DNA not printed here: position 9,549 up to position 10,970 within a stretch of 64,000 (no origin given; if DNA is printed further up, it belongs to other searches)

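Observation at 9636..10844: Lower-GC gene for an unassigned domain fused to DUF29, inserted between gltD and gltB and overlapping the gltB start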

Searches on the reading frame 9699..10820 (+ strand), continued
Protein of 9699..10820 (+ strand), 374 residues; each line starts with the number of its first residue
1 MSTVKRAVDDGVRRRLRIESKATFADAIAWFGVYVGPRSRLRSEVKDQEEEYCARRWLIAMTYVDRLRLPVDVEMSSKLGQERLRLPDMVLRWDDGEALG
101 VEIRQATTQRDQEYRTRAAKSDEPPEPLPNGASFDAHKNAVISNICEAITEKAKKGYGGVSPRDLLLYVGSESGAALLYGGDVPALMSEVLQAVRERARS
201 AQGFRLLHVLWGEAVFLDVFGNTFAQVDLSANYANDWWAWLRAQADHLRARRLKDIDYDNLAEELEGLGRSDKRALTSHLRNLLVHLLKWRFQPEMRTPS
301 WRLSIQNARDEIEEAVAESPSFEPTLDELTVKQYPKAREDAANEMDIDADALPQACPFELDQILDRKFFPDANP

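Call 38: find_encoding_contigs(protein=P0020, flank=6000, max_places=2)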
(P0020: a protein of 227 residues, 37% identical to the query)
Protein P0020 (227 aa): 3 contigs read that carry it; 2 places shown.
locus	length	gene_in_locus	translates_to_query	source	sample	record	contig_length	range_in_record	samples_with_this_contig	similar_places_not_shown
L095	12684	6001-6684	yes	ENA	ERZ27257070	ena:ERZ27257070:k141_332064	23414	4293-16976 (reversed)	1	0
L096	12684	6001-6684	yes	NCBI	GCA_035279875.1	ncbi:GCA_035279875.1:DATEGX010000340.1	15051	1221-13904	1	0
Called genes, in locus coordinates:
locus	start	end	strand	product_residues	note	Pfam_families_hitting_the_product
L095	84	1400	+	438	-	PF01964:ThiC_Rad_SAM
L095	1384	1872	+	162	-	PF08534:Redoxin, PF00578:AhpC-TSA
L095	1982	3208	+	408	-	PF00581:Rhodanese, PF00899:ThiF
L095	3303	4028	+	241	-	PF00300:His_Phos_1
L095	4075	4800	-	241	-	PF02811:PHP, PF13263:PHP_C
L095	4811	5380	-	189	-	PF00160:Pro_isomerase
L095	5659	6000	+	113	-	-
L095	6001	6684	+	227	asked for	PF01724:DUF29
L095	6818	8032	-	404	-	-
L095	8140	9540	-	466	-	PF16697:Yop-YscD_cpl, PF00498:FHA, PF00188:CAP (weak)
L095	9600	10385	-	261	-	PF00561:Abhydrolase_1, PF12146:Hydrolase_4 (weak), PF12697:Abhydrolase_6, PF00975:Thioesterase (weak), PF00561:Abhydrolase_1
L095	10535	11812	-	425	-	PF00296:Bac_luciferase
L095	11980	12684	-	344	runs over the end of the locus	PF00850:Hist_deacetyl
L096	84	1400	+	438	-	PF01964:ThiC_Rad_SAM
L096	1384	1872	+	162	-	PF08534:Redoxin, PF00578:AhpC-TSA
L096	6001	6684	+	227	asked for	PF01724:DUF29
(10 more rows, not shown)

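Call 58: search_dna_similar(query=window:9699-10820:+, collection=plasmids, mode=protein, max_evalue=0.001, max_rows=30)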
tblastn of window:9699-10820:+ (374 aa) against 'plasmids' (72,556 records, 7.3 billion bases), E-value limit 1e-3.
Records with a match: 113; places in all: 123; records where one place covers at least 80% of the query: 0.
Best place of each record, by identity: <60% 113.
By first word of the organism name: Piscirickettsia 35; Ralstonia 24; Mycetohabitans 6; Acidiphilium 5; Candidatus 4; Rahnella 3; Skermanella 3; Burkholderia 3; Synechococcus 3; Methylobacterium 2; and 18 more.
By predicted mobility (MOB-suite, as given by PLSDB): non-mobilizable 69; mobilizable 33; conjugative 11.
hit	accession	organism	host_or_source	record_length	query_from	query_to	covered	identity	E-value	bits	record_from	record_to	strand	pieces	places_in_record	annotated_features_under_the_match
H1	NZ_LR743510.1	Methylobacterium bullatum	-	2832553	167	373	55%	32.9%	3e-19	97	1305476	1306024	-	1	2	none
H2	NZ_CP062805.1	Cupriavidus basilensis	Cell culture,Sediment of a freshwater ...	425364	181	371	51%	33.5%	3e-22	105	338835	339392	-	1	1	DUF29 domain-containing protein | hypothetical protein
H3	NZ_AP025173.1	Cupriavidus sp. P-10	-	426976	181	371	51%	33.5%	3e-22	105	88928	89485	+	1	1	DUF29 domain-containing protein | hypothetical protein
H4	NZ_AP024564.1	Allochromatium tepidum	-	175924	212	365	41%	40.0%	9e-27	119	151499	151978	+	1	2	DUF29 domain-containing protein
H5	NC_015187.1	Acidiphilium multivorum AIU301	-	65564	225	370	39%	41.8%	2e-27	121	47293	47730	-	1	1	DUF29 domain-containing protein | helix-turn-helix domain-containing protein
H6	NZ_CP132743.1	Mycetohabitans endofungorum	Rhizopus microsporus,culture isolated ...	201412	206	371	44%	36.3%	6e-24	110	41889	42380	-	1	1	DUF29 domain-containing protein | transcriptional regulator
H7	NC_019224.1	Rahnella sp. WMR104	Daucus carota,host root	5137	228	371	39%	41.7%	9e-29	125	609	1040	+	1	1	DUF29 domain-containing protein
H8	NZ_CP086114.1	Skermanella rosea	single cell,hydrocarbon-contaminated ...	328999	233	370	37%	43.5%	4e-27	120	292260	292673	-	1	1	DUF29 domain-containing protein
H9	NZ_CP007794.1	Azospirillum argentinense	Triticum aestivum L.,Root,wheat ...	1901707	233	372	37%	42.4%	3e-21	102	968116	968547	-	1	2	record has no annotation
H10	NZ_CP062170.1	Mycetohabitans endofungorum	-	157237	206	371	44%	35.7%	1e-23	110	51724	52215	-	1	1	DUF29 domain-containing protein | hypothetical protein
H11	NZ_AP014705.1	Methylobacterium aquaticum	-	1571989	229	368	37%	42.1%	7e-24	110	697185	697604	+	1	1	none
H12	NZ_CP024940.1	Paraburkholderia hospita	soil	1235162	197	371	47%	33.1%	5e-21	102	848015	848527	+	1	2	record has no annotation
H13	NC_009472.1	Acidiphilium cryptum JF-5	-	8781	220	370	40%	38.4%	2e-22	106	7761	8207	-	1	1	DUF29 domain-containing protein | DUF2283 domain-containing protein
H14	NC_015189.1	Acidiphilium multivorum AIU301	-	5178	227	370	39%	38.9%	2e-19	97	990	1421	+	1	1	DUF29 domain-containing protein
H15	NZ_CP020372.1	Candidatus Thiodictyon syntrophicum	meromictic lake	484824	228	370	38%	39.1%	6e-21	102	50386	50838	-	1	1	DUF29 domain-containing protein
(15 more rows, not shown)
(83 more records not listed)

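Call 59: search_dna_similar(query=window:9699-10820:+, collection=phages, mode=protein, max_evalue=0.001, max_rows=20)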
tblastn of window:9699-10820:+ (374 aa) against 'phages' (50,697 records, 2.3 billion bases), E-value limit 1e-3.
Records with a match: 29; places in all: 29; records where one place covers at least 80% of the query: 0.
Best place of each record, by identity: <60% 29.
By first word of the organism name: Ralstonia 29.
By host as written in the record: Ralstonia solanacearum 23; Ralstonia solanacearum R300, UW27 1; Ralstonia solanacearum R355 1; Ralstonia solanacearum species complex 1; Ralstonia solanacearum R299, UW30 1; Ralstonia solanacearum R470 1; - 1.
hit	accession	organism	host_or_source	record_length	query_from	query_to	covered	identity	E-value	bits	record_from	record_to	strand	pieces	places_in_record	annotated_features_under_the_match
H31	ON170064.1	Ralstonia phage YO025_5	Ralstonia solanacearum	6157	220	371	41%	35.5%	7e-18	91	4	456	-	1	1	record has no annotation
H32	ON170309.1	Ralstonia phage YO182_1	Ralstonia solanacearum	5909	220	371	41%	35.5%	9e-18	91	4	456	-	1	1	record has no annotation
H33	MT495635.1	Ralstonia phage RSBg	Ralstonia solanacearum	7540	229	371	38%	35.7%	1e-17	91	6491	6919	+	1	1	hypothetical protein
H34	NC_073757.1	Ralstonia phage RSBg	Ralstonia solanacearum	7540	229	371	38%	35.7%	1e-17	91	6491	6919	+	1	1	hypothetical protein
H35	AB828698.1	Ralstonia phage RSS30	Ralstonia solanacearum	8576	229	371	38%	35.7%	1e-17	91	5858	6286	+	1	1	none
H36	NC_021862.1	Ralstonia phage RSS30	Ralstonia solanacearum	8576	229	371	38%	35.7%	1e-17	91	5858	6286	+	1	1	none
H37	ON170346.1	Ralstonia phage YO375_4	Ralstonia solanacearum R300, UW27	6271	229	371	38%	35.7%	2e-17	90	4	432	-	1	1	record has no annotation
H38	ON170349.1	Ralstonia phage YO376_6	Ralstonia solanacearum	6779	229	371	38%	35.7%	2e-17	90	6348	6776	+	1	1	record has no annotation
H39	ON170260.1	Ralstonia phage YO154_3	Ralstonia solanacearum R355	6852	229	371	38%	35.7%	2e-17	90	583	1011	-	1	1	record has no annotation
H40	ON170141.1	Ralstonia phage YO084_5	Ralstonia solanacearum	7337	229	371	38%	35.7%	2e-17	90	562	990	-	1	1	record has no annotation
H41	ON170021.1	Ralstonia phage YO003_3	Ralstonia solanacearum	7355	229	371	38%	35.7%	2e-17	90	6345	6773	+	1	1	record has no annotation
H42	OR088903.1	Ralstonia phage RSCq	Ralstonia solanacearum species complex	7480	229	371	38%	35.7%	2e-17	90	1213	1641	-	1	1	hypothetical protein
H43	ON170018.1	Ralstonia phage YO001_4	Ralstonia solanacearum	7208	229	371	38%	35.7%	3e-17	89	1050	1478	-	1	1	record has no annotation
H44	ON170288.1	Ralstonia phage YO169_3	Ralstonia solanacearum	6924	229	371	38%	35.2%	2e-17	90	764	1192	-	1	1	record has no annotation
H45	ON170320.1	Ralstonia phage YO188_1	Ralstonia solanacearum R299, UW30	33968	229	371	38%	35.2%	2e-17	90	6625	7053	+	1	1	record has no annotation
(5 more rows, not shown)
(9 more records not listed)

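Call 60: get_annotated_region(hit=H1, flank=5000)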
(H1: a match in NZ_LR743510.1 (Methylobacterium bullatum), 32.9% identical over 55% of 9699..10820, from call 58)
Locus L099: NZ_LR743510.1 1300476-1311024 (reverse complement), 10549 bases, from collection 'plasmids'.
description: Methylobacterium bullatum isolate mbul2 plasmid 1
organism: Methylobacterium bullatum (NCBI taxid 570505)
taxonomy: Bacteria; Pseudomonadota; Alphaproteobacteria; Hyphomicrobiales; Methylobacteriaceae; Methylobacterium; Methylobacterium bullatum
host: -; source: -; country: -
typing (MOB-suite, as given by PLSDB): non-mobilizable
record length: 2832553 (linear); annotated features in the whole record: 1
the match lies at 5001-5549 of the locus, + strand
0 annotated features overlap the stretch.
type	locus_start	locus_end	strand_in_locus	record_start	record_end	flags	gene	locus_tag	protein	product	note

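Call 61: get_annotated_region(hit=H5, flank=2500)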
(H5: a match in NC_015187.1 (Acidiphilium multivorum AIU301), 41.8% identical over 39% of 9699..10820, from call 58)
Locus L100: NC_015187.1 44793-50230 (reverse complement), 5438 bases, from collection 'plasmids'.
description: Acidiphilium multivorum AIU301 plasmid pACMV2, complete sequence
organism: Acidiphilium multivorum AIU301 (NCBI taxid 926570)
taxonomy: Bacteria; Pseudomonadota; Alphaproteobacteria; Rhodospirillales; Acetobacteraceae; Acidiphilium; Acidiphilium multivorum; Acidiphilium multivorum AIU301
host: -; source: -; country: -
typing (MOB-suite, as given by PLSDB): conjugative; replicon rep_cluster_296; relaxase MOBF,MOBQ; mating-pair formation MPF_T
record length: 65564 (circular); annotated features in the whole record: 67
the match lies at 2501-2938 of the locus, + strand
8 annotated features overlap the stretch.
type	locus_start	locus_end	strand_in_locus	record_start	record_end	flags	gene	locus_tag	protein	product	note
CDS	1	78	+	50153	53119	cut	-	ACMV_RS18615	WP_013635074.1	Tn3 family transposase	-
CDS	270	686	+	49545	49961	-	-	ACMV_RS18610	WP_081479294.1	molybdopterin-guanine dinucleotide biosynthesis protein MobA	-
CDS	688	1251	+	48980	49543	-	-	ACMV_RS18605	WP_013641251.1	hypothetical protein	-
CDS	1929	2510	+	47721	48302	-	-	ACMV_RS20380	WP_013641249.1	helix-turn-helix domain-containing protein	-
CDS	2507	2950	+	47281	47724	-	-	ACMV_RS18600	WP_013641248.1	DUF29 domain-containing protein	-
CDS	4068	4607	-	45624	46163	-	-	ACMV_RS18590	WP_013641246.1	hypothetical protein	-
CDS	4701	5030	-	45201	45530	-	-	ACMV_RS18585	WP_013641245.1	hypothetical protein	-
CDS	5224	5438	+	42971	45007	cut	mobQ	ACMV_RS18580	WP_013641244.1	MobQ family relaxase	-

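Call 62: get_annotated_region(hit=H7, flank=2600)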
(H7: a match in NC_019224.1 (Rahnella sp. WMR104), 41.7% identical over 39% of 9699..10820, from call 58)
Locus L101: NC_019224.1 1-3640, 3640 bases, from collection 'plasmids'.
description: Rahnella sp. WMR104 plasmid pHW104, complete sequence
organism: Rahnella sp. WMR104 (NCBI taxid 657339)
taxonomy: Bacteria; Pseudomonadota; Gammaproteobacteria; Enterobacterales; Yersiniaceae; Rahnella; Rahnella sp. WMR104
host: -; source: Daucus carota,host root; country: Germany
typing (MOB-suite, as given by PLSDB): mobilizable; relaxase MOBP
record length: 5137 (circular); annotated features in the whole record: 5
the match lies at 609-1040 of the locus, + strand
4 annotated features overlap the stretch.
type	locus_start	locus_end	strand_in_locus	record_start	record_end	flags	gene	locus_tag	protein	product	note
CDS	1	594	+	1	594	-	-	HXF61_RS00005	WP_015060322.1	Rep protein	-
CDS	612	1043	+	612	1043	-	-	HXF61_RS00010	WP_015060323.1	DUF29 domain-containing protein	-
CDS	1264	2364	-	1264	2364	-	-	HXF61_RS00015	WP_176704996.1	hypothetical protein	-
CDS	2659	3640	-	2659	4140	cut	-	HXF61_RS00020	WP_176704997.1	relaxase/mobilization nuclease domain-containing protein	-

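Call 71: search_protein_families(library=phrogs, proteins=[window:9699-10820:+], max_evalue=1)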
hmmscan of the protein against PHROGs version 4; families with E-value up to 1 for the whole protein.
window:9699-10820:+ (374 aa): 1 family
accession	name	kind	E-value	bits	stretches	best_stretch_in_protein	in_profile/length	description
phrog_11797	-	unknown function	1.1e-23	84.9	1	231-371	3-143/143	-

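Call 93: find_encoding_contigs(protein=P0021, flank=6000, max_places=2)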
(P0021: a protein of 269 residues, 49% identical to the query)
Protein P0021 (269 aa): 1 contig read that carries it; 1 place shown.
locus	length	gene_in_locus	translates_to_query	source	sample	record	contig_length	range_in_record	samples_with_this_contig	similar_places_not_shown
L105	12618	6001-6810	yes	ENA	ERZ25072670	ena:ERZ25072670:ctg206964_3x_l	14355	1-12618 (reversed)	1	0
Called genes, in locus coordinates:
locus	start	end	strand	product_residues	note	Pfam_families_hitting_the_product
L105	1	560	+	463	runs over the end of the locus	PF04909:Amidohydro_2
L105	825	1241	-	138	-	PF12172:zf-ChsH2, PF01796:OB_ChsH2_C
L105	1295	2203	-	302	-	PF22691:Thiolase_C_1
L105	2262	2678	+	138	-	-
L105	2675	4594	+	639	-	PF00027:cNMP_binding, PF00571:CBS, PF03445:DUF294, PF10335:DUF294_C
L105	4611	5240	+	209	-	PF00929:RNase_T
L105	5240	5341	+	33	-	-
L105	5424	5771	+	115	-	-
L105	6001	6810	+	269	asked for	PF01724:DUF29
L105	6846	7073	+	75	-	-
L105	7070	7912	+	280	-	-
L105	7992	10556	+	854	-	PF17900:Peptidase_M1_N, PF01433:Peptidase_M1, PF11838:ERAP1_C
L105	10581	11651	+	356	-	-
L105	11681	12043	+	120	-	PF04255:DUF433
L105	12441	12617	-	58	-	?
